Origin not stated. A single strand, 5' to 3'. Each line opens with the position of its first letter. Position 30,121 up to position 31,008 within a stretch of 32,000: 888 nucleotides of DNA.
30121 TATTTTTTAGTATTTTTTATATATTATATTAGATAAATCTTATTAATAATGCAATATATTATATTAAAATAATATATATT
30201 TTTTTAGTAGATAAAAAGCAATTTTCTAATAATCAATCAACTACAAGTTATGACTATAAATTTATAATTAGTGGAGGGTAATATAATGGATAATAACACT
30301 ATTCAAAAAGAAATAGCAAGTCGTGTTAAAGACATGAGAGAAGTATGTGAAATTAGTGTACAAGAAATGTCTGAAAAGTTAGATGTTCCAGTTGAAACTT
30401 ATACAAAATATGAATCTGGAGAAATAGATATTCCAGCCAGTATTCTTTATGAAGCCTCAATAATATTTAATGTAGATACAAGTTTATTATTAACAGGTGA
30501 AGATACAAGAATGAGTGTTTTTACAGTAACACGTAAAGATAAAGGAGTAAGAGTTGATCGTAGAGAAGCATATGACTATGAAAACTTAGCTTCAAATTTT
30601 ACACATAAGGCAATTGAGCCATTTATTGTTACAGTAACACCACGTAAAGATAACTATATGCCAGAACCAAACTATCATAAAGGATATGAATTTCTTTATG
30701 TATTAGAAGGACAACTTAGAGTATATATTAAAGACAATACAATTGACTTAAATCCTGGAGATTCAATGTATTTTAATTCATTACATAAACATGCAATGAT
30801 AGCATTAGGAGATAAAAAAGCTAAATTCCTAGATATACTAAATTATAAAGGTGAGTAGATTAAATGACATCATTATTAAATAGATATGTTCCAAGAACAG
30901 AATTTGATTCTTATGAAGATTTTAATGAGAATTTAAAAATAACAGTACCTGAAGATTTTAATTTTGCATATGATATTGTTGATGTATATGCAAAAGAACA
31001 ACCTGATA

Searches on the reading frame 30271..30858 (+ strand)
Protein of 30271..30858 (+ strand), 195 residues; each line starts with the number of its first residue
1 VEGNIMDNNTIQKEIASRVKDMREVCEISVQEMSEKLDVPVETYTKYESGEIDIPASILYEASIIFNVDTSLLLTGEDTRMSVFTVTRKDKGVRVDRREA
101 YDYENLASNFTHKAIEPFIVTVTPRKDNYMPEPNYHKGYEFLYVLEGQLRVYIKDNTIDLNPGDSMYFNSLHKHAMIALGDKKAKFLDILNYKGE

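Call 97: search_protein_families(library=pfam, proteins=[window:30271-30858:+], max_evalue=0.001)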
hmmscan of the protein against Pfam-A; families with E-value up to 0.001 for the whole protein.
window:30271-30858:+ (195 aa): 4 families
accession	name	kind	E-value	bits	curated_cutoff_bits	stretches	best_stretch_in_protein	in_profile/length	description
PF07883.17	Cupin_2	-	1.7e-15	56.9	27.2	1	131-189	11-69/70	Cupin domain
PF02311.25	AraC_binding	-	7.4e-07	29.4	21.1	1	132-181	17-66/135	AraC-like ligand binding domain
PF12844.13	HTH_19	-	1.5e-06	28.4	30.2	1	17-78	2-63/64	Helix-turn-helix domain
PF01381.28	HTH_3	-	3.7e-06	27.3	23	1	20-72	2-54/55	Helix-turn-helix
